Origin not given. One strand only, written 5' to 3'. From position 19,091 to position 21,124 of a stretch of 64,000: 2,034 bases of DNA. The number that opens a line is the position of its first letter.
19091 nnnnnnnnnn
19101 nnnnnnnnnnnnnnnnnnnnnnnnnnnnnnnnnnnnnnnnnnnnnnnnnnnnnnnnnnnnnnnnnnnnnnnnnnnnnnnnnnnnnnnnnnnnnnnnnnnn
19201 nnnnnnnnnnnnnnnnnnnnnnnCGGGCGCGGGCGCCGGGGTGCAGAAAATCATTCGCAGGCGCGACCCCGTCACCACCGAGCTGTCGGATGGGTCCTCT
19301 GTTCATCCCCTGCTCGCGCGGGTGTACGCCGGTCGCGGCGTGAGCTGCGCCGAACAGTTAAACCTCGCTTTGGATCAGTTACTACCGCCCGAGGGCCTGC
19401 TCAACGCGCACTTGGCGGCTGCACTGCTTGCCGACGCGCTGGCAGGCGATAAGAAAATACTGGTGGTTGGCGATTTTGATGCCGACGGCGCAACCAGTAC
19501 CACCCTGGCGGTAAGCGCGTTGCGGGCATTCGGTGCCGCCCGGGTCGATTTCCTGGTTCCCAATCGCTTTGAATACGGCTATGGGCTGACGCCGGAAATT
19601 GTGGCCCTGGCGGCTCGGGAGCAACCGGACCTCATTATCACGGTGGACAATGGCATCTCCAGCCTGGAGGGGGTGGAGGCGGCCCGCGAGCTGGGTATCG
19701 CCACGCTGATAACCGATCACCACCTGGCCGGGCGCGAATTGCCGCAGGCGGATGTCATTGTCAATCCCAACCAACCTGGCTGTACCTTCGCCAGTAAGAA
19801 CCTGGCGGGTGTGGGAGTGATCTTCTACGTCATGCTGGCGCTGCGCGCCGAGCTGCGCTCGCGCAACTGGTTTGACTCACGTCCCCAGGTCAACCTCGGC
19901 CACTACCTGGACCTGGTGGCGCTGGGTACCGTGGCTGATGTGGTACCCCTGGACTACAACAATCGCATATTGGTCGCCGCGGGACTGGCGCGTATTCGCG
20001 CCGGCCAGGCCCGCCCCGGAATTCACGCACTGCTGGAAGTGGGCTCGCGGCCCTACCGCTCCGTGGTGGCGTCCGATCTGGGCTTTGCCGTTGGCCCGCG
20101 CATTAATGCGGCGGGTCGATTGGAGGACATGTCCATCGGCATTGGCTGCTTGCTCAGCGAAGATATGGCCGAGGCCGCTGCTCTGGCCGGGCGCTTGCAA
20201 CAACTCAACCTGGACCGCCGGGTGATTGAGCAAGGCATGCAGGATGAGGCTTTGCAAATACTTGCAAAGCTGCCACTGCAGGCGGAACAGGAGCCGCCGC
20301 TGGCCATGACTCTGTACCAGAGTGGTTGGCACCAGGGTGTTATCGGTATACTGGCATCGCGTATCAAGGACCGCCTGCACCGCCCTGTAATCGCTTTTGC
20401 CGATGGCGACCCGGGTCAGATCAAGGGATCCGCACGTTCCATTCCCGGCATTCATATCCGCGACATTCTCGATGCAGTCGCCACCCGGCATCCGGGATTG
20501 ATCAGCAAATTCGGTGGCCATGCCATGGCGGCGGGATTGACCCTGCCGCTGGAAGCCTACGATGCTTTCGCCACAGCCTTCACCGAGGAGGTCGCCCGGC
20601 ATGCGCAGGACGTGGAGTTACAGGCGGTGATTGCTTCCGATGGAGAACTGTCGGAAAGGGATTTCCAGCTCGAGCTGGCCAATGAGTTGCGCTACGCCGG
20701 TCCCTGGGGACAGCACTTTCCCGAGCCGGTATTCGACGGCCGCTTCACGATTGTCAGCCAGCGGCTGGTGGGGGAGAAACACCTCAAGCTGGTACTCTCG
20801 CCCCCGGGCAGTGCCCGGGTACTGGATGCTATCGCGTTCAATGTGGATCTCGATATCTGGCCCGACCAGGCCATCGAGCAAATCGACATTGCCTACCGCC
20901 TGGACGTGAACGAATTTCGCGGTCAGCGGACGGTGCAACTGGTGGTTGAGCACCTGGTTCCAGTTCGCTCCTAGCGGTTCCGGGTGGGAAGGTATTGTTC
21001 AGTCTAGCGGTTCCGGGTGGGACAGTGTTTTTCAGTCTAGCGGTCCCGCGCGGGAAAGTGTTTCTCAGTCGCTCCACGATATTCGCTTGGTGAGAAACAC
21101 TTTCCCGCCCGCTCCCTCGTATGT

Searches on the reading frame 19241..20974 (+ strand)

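Call 60: search_protein_families(library=pfam, proteins=[window:19241-20974:+], max_evalue=0.000001)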
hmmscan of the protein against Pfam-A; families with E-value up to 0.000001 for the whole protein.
window:19241-20974:+ (577 aa): 3 families
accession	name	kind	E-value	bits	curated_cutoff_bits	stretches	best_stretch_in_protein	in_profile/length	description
PF17768.7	RecJ_OB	-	7e-26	90.8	27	1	467-571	2-107/107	RecJ OB domain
PF01368.27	DHH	-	4.9e-25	88.7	28.1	1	72-230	1-125/125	DHH family, N-terminal domain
PF02272.25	DHHA1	-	8.2e-22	78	25.9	1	358-451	7-100/102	DHHA1 domain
